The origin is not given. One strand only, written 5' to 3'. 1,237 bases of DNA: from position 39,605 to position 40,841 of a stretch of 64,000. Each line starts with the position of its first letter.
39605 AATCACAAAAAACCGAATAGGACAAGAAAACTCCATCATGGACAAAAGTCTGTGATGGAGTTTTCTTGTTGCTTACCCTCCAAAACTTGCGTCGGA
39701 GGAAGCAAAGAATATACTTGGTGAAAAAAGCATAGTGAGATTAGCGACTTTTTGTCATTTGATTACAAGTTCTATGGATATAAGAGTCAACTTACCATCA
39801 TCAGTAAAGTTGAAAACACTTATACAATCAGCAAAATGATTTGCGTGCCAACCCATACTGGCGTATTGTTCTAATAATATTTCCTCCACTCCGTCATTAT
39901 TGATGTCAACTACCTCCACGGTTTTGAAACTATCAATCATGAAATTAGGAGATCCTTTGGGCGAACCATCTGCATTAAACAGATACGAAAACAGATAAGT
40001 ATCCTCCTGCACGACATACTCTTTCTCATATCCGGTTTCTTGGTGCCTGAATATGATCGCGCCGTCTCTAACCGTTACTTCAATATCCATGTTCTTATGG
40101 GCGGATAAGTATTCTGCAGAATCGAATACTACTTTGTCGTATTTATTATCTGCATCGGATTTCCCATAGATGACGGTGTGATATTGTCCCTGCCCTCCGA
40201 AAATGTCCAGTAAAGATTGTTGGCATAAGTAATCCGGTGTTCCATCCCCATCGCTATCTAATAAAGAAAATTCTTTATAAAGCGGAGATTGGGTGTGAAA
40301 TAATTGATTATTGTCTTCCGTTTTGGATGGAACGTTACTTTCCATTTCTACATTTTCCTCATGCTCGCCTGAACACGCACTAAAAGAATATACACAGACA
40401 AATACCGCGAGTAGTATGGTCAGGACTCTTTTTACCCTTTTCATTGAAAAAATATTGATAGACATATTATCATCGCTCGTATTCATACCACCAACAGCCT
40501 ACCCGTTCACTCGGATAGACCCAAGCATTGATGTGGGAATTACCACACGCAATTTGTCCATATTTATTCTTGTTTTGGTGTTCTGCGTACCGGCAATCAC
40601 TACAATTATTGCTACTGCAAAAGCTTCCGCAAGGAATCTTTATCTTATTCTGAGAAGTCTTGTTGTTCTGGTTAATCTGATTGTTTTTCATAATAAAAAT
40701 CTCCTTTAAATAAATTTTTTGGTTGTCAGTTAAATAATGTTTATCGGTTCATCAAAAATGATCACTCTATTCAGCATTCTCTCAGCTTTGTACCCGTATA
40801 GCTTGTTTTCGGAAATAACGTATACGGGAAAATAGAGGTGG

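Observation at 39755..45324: TerY-P-type vWA / PP2C / Ser-Thr kinase triad expanded by a transglutaminase-fold protein, a JAB metallopeptidase, a Cys-rich mini-protein and two exported proteins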

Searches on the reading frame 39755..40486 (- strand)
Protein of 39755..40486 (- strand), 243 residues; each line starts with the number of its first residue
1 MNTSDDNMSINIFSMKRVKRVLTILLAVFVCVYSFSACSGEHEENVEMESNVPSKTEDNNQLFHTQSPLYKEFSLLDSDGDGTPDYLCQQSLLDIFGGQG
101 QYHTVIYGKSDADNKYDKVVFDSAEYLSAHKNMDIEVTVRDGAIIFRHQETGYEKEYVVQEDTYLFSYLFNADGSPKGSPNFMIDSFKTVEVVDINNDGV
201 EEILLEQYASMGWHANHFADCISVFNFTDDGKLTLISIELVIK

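Call 3: search_protein_families(library=pfam, proteins=[window:39755-40486:-], max_evalue=0.1)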
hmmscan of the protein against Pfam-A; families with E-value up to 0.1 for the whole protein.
window:39755-40486:- (243 aa): 1 family
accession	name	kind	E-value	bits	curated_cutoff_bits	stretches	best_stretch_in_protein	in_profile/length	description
PF13517.12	FG-GAP_3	-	0.00015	22.7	26.9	1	158-204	11-60/61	FG-GAP-like repeat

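Call 4: search_protein_families(library=padloc, proteins=[window:39755-40486:-], max_evalue=0.1)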
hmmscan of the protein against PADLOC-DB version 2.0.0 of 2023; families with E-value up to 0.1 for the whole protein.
window:39755-40486:- (243 aa): 0 families

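Call 5: search_protein_families(library=ncbifam, proteins=[window:39755-40486:-], max_evalue=0.1)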
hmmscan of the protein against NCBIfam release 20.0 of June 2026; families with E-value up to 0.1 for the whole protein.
window:39755-40486:- (243 aa): 1 family
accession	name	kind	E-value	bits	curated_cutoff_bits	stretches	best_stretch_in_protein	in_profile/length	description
NF005249.0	PRK06760.1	subfamily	0.092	12.3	287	0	18-44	1-27/223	hypothetical protein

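Call 84: search_protein_families(library=phrogs, proteins=[window:39755-40486:-], max_evalue=0.01)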
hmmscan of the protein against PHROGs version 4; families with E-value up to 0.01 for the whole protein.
window:39755-40486:- (243 aa): 0 families

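Call 98: search_solved_structures(query=window:39755-40486:-, max_evalue=5)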
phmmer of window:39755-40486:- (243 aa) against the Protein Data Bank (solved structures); distinct sequences matched with E-value up to 5: 6.
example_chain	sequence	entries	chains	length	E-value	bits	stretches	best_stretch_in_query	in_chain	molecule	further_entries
8ip8_ZA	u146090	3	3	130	0.23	14.2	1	172-236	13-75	60S ribosomal protein eL22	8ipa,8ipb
8jiv_CU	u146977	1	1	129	0.24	14.2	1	172-236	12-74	Genome assembly, chromosome: II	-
4v7e_CU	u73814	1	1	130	0.3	13.8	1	172-235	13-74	60S ribosomal protein L22E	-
4v3p_LW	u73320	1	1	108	0.92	12.2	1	174-235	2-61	60S ribosomal protein L22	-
1sw8_A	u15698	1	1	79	1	12.1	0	61-84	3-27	Calmodulin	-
6w3z_A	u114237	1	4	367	1.3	11.7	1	193-226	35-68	BMA-DHPS-1, isoform a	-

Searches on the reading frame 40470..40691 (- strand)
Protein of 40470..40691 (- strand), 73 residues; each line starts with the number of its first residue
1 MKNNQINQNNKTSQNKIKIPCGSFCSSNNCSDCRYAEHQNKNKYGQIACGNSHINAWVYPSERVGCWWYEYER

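Call 3: search_protein_families(library=pfam, proteins=[window:40470-40691:-], max_evalue=0.1)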
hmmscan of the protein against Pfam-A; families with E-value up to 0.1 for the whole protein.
window:40470-40691:- (73 aa): 2 families
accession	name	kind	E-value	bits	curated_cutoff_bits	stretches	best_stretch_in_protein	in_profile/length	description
PF17525.8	DUF5447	-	0.0068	17.4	27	1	19-69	24-74/96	Lysogeny maintenance protein PflM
PF05741.18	zf-nanos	-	0.093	13.4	27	0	23-49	2-28/54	Nanos RNA binding domain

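Call 4: search_protein_families(library=padloc, proteins=[window:40470-40691:-], max_evalue=0.1)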
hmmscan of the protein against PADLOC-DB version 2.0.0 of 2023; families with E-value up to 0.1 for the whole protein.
window:40470-40691:- (73 aa): 0 families

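Call 5: search_protein_families(library=ncbifam, proteins=[window:40470-40691:-], max_evalue=0.1)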
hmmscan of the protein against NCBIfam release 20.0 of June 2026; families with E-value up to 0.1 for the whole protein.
window:40470-40691:- (73 aa): 0 families

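Call 30: find_homologous_proteins(query=window:40470-40691:-, max_evalue=0.01)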
Query window:40470-40691:- (73 aa): 2 proteins with E <= 0.01 among 2 candidates.
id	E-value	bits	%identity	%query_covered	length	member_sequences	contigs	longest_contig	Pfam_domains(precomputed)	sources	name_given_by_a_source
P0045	3.6e-38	147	87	85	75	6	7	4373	-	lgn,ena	-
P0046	1.6e-30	123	81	100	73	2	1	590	-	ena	-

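Call 70: search_protein_representatives(alignment_id=A3)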
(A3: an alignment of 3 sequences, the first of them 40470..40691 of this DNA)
Query: 3 sequences, 74 profile positions. Proteins with E-value up to 0.001 (for the whole library): 17; up to 1e-10: 4; up to 1e-30: 0. The best 17 are listed.
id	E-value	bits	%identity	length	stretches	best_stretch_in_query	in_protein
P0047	1.2e-17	80.2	-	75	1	1-74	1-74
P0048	1.8e-15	73.2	-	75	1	1-74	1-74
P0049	3.7e-13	65.8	-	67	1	10-74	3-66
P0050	2.6e-11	59.9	-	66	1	10-71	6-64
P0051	5.6e-09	52.4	-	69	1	1-71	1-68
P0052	5.7e-07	46.0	-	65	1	13-71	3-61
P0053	9.9e-07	45.2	-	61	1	16-70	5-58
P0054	9.9e-07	45.2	-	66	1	16-72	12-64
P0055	3.4e-06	43.5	-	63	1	10-71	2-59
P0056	2.6e-05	40.7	-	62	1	17-72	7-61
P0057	5.5e-05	39.6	-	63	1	14-54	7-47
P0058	5.7e-05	39.6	-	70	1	12-71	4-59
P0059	8.4e-05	39.0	-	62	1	16-72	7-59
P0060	8.6e-05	39.0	-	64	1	16-51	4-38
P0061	1.2e-04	38.6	-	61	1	12-70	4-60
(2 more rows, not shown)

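Call 81: predict_structure(alignment_id=A7)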
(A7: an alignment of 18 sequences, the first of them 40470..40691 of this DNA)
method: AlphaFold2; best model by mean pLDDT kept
length: 73 residues; sequences in the alignment: 18
mean_pLDDT: 66.8   pTM: 0.44
mean pLDDT of the five models: 66.8, 59.2, 57.0, 56.1, 53.0
residues with pLDDT >= 90: 1; 70-90: 36; 50-70: 19; < 50: 17
segments of 3 or more residues with pLDDT < 50: 1-12, 22-26
pLDDT, mean of each block of 10 residues (from residue 1): 42 56 52 81 87 79 71 65
secondary structure, 60 per line:
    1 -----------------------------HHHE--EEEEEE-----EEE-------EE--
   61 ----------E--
elements in order: E36-41 E47-49

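Call 83: fold_search(model_id=the predicted structure, library=pdb)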
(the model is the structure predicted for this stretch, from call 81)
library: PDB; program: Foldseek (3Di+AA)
matches with E <= 10: 13; with E <= 0.001: 0
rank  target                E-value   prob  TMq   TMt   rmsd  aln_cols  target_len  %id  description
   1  2mj8_MODEL_1_A        3.0e+00  0.03  0.24  0.26   8.0        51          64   18  Solution structure of CDYL2 chromodomain (released 2014-04-23)
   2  8ch6_I                5.0e+00  0.03  0.21  0.09   2.5        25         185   20  Structure of a late-stage activated spliceosome (BAqr) arrested with a dominant-negative Aquarius mutant (state B comp (released 2023-05-10)
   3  7qtt_I                5.9e+00  0.03  0.19  0.17   2.6        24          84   21  Structural organization of a late activated human spliceosome (Baqr, core region) (released 2023-05-10)
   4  6ff4_7                5.9e+00  0.03  0.20  0.17   2.6        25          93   20  human Bact spliceosome core structure (released 2018-08-29)
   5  2hip_A                6.3e+00  0.08  0.36  0.37   2.3        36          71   14  THE MOLECULAR STRUCTURE OF THE HIGH POTENTIAL IRON-SULFUR PROTEIN ISOLATED FROM ECTOTHIORHODOSPIRA HALOPHILA DETERMINE (released 1992-07-15)
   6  7vpx_B                6.8e+00  0.03  0.19  0.11   2.8        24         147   21  The cryo-EM structure of the human pre-A complex (released 2023-05-03)
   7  2nwg_A                7.9e+00  0.01  0.23  0.24  13.5        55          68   14  Structure of CXCL12:heparin disaccharide complex (released 2007-02-13)
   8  7q4o_1                8.5e+00  0.01  0.20  0.30   2.5        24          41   21  Substrate-bound A-like U2 snRNP (released 2022-03-30)
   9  8iuf_B4               9.2e+00  0.01  0.21  0.11  11.8        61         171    8  Cryo-EM structure of Euglena gracilis super-complex I+III2+IV, composite (released 2024-02-28)
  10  6i07_D                9.9e+00  0.02  0.28  0.11   5.8        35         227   20  Crystal structure of EpCAM in complex with scFv (released 2019-03-13)
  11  6v2d_K                9.9e+00  0.01  0.24  0.28   5.3        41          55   20  Crystal Structure of chromodomain of CDYL2 in complex with inhibitor UNC3866 (released 2019-12-25)
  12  6v2d_A                9.9e+00  0.01  0.23  0.27   5.4        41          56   20  Crystal Structure of chromodomain of CDYL2 in complex with inhibitor UNC3866 (released 2019-12-25)
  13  6v2d_C                9.9e+00  0.01  0.23  0.25   5.3        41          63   20  Crystal Structure of chromodomain of CDYL2 in complex with inhibitor UNC3866 (released 2019-12-25)

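Call 84: search_protein_families(library=phrogs, proteins=[window:40470-40691:-], max_evalue=0.01)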
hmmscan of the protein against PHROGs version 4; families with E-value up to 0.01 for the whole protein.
window:40470-40691:- (73 aa): 0 families

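Call 115: find_encoding_contigs(protein=P0045, flank=6000, max_places=4)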
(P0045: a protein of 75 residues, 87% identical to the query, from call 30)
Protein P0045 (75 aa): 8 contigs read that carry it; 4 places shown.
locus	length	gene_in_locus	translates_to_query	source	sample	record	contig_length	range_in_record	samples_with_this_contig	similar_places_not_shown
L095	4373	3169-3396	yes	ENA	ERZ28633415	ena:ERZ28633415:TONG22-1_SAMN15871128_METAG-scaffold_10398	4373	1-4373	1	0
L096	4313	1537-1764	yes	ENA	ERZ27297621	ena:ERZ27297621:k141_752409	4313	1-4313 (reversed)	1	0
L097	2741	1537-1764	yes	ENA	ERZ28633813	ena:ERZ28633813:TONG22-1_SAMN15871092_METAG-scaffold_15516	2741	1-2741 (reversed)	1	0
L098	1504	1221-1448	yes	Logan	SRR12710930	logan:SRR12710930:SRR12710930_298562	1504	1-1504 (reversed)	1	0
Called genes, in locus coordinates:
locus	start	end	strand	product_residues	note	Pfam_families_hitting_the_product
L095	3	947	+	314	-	?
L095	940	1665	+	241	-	PF01841:Transglut_core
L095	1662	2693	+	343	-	PF00069:Pkinase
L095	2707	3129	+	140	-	-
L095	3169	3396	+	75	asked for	-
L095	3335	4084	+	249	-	-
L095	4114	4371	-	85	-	?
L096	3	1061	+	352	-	?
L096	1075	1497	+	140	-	-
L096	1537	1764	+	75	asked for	-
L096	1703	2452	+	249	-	-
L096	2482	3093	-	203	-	PF05067:Mn_catalase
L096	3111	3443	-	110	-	PF12652:CotJB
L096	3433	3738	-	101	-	PF11007:CotJA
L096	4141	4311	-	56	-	?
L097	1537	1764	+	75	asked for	-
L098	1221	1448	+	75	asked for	-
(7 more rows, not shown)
